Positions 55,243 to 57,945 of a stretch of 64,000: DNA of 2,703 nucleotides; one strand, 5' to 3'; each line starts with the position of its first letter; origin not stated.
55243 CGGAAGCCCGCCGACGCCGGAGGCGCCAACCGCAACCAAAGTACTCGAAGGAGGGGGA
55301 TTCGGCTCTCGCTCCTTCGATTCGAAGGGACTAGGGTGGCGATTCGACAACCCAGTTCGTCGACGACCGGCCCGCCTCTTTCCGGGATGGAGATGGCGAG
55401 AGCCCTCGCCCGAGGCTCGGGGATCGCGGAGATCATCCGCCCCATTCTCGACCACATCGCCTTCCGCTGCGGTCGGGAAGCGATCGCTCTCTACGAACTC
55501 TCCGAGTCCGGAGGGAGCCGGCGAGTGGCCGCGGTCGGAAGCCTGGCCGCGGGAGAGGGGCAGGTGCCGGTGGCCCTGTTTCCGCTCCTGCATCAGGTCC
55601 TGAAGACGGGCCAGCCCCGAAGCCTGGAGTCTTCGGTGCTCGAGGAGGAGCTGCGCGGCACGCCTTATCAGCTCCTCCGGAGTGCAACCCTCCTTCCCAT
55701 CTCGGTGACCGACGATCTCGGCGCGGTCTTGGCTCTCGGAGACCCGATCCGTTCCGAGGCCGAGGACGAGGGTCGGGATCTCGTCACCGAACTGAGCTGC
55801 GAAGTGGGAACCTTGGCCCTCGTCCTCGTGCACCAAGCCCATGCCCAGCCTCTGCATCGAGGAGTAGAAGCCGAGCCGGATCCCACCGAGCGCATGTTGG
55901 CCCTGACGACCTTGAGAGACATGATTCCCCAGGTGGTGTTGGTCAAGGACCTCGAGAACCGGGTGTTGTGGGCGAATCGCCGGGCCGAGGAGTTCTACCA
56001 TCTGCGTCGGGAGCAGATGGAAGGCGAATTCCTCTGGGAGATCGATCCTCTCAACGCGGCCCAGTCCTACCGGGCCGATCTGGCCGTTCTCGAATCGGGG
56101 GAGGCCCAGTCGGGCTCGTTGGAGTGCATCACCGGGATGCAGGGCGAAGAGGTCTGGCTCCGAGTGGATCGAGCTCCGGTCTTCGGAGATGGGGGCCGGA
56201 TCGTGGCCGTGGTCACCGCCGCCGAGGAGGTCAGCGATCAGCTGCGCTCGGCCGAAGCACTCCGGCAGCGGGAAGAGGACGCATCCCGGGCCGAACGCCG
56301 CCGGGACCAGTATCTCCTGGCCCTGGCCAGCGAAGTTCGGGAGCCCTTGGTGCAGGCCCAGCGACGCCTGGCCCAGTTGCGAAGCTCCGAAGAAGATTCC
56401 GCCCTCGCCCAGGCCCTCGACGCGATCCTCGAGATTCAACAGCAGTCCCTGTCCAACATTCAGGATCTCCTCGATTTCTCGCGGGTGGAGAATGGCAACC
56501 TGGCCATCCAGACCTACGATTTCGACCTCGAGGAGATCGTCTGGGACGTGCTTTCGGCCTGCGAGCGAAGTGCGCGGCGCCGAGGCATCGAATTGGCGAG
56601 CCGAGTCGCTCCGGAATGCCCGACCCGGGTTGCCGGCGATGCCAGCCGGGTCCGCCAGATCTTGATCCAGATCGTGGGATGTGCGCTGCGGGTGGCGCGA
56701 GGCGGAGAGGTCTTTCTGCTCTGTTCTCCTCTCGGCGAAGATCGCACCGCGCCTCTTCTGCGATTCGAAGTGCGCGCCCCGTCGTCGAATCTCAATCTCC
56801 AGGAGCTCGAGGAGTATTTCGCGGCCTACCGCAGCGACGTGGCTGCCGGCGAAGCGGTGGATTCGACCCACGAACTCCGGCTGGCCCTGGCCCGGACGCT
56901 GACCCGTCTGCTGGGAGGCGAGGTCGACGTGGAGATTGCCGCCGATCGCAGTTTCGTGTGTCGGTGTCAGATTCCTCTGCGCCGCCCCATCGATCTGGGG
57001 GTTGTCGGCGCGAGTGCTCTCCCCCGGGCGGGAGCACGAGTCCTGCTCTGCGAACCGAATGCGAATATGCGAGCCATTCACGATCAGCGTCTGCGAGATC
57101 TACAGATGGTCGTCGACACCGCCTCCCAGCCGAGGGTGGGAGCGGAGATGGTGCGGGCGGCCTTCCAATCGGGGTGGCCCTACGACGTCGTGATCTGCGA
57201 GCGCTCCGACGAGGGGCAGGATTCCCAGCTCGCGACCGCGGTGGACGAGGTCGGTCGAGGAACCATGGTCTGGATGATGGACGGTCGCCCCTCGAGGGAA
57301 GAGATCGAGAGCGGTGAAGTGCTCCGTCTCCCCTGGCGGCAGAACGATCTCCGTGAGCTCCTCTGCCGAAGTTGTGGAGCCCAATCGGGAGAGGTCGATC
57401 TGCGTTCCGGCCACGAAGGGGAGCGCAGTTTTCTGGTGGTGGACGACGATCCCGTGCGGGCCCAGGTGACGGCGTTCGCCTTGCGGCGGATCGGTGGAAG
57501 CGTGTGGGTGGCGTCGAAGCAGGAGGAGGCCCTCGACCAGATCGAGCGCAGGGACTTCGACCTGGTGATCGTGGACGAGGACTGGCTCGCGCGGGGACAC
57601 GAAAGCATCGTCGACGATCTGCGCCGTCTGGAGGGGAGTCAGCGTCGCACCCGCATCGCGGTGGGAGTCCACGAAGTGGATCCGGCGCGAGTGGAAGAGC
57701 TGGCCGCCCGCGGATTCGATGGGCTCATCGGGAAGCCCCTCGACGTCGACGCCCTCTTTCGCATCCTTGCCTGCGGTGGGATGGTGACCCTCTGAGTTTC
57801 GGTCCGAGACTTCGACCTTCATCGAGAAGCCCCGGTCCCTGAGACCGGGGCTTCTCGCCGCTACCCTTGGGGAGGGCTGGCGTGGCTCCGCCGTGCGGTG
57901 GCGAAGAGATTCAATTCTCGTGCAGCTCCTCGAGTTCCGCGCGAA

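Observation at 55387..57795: Hybrid sensor with a catalytically dead kinase core and one dead plus one intact receiver domain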

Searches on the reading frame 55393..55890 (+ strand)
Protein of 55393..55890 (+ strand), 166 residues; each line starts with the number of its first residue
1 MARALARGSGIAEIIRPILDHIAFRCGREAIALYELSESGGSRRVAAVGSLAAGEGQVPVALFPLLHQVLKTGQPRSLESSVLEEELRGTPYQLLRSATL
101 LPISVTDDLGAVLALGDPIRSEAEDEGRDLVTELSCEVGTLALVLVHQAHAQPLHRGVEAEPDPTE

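Call 47: search_solved_structures(query=A4, max_evalue=10, show_alignments=0)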
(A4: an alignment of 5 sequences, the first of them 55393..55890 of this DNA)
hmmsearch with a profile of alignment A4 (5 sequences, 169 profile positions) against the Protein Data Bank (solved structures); distinct sequences matched with E-value up to 10: 10.
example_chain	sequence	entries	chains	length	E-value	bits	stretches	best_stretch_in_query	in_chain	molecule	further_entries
6j7o_A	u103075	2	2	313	0.25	14.7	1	56-129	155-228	guanylyltransferase-like toxin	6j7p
6y5u_A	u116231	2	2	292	0.27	14.6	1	56-129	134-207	Rv1045 | Nucleotidyl transferase AbiEii/AbiGii toxin family protein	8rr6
7c48_A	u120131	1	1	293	0.27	14.6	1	56-129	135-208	Rv1045 toxin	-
8xhr_A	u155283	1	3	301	0.28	14.5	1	56-129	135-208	Nucleotidyl transferase AbiEii/AbiGii toxin family protein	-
6j7n_A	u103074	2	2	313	0.31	14.4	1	56-129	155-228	guanylyltransferase-like toxin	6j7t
6j7s_A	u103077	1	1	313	0.33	14.3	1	56-129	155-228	guanylyltransferase-like toxin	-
6j7q_A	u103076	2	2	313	0.33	14.3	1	56-129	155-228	guanylyltransferase-like toxin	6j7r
7c46_A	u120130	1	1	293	0.48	13.8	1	56-129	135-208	Rv1045 toxin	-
7f20_A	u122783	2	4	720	0.88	12.9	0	1-20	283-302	L-lactate oxidase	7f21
7f22_A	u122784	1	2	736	0.93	12.9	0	1-20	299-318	L-lactate oxidase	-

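Call 56: predict_structure(alignment_id=A5)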
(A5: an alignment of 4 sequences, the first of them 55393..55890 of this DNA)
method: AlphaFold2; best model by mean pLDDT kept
length: 166 residues; sequences in the alignment: 4
mean_pLDDT: 47.3   pTM: 0.46
mean pLDDT of the five models: 47.3, 47.0, 46.9, 46.2, 46.1
residues with pLDDT >= 90: 0; 70-90: 26; 50-70: 39; < 50: 101
segments of 3 or more residues with pLDDT < 50: 1-15, 21-58, 121-166
pLDDT, mean of each block of 10 residues (from residue 1): 34 48 41 30 29 40 73 78 76 68 56 58 39 31 34 30 37
secondary structure, 60 per line:
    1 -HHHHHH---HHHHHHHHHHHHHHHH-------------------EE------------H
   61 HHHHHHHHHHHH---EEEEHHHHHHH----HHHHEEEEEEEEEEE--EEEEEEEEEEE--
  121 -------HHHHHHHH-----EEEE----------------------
elements in order: H2-7 H11-26 H60-72 E76-79 H80-86 H91-94 E95-105 E108-118 H128-135 E141-144

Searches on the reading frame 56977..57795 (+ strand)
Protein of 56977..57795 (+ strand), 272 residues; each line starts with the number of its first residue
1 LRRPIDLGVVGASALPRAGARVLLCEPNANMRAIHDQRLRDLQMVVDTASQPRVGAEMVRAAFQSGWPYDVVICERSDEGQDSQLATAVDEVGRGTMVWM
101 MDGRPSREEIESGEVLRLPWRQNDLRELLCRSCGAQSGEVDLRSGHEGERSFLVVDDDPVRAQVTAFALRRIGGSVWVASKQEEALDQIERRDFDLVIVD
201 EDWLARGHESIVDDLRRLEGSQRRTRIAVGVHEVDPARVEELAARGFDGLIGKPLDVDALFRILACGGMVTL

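Call 18: search_solved_structures(query=window:56977-57795:+, max_evalue=1, show_alignments=5)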
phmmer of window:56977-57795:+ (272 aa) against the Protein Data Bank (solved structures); distinct sequences matched with E-value up to 1: 49.
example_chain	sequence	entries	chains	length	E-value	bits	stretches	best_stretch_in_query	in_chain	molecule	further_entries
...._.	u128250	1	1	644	4.2e-06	29.5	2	138-264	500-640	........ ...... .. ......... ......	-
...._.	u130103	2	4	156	8.5e-05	25.3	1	151-264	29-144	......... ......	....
3rqi_A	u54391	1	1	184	0.00019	24.1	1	145-264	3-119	Response regulator protein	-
3m6m_D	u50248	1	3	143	0.00024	23.8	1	151-264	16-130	Sensory/regulatory protein rpfC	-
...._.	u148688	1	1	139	0.00045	22.9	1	150-266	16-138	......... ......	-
4h60_A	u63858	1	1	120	0.00048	22.8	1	152-264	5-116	Chemotaxis protein CheY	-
4hnr_A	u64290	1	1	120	0.00049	22.8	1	152-264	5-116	Chemotaxis protein CheY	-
3c97_A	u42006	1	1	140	0.00067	22.3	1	151-263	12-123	Signal transduction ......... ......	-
7p8c_A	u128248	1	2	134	0.00072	22.2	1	150-265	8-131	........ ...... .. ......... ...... 4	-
7p8d_A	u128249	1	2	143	0.00083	22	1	150-265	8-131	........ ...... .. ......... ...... 4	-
7mcd_A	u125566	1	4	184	0.00088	21.9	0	141-217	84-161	AI-designed TIM-barrel F15C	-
9xzo_A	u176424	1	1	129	0.0015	21.2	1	152-260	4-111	De novo protein M1X0B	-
5t3y_A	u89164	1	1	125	0.002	20.8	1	150-265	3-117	Two-component system response regulator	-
7c1j_A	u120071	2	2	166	0.0021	20.7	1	150-264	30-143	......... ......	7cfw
4hns_A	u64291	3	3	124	0.013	18.2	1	151-258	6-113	Chemotaxis protein CheY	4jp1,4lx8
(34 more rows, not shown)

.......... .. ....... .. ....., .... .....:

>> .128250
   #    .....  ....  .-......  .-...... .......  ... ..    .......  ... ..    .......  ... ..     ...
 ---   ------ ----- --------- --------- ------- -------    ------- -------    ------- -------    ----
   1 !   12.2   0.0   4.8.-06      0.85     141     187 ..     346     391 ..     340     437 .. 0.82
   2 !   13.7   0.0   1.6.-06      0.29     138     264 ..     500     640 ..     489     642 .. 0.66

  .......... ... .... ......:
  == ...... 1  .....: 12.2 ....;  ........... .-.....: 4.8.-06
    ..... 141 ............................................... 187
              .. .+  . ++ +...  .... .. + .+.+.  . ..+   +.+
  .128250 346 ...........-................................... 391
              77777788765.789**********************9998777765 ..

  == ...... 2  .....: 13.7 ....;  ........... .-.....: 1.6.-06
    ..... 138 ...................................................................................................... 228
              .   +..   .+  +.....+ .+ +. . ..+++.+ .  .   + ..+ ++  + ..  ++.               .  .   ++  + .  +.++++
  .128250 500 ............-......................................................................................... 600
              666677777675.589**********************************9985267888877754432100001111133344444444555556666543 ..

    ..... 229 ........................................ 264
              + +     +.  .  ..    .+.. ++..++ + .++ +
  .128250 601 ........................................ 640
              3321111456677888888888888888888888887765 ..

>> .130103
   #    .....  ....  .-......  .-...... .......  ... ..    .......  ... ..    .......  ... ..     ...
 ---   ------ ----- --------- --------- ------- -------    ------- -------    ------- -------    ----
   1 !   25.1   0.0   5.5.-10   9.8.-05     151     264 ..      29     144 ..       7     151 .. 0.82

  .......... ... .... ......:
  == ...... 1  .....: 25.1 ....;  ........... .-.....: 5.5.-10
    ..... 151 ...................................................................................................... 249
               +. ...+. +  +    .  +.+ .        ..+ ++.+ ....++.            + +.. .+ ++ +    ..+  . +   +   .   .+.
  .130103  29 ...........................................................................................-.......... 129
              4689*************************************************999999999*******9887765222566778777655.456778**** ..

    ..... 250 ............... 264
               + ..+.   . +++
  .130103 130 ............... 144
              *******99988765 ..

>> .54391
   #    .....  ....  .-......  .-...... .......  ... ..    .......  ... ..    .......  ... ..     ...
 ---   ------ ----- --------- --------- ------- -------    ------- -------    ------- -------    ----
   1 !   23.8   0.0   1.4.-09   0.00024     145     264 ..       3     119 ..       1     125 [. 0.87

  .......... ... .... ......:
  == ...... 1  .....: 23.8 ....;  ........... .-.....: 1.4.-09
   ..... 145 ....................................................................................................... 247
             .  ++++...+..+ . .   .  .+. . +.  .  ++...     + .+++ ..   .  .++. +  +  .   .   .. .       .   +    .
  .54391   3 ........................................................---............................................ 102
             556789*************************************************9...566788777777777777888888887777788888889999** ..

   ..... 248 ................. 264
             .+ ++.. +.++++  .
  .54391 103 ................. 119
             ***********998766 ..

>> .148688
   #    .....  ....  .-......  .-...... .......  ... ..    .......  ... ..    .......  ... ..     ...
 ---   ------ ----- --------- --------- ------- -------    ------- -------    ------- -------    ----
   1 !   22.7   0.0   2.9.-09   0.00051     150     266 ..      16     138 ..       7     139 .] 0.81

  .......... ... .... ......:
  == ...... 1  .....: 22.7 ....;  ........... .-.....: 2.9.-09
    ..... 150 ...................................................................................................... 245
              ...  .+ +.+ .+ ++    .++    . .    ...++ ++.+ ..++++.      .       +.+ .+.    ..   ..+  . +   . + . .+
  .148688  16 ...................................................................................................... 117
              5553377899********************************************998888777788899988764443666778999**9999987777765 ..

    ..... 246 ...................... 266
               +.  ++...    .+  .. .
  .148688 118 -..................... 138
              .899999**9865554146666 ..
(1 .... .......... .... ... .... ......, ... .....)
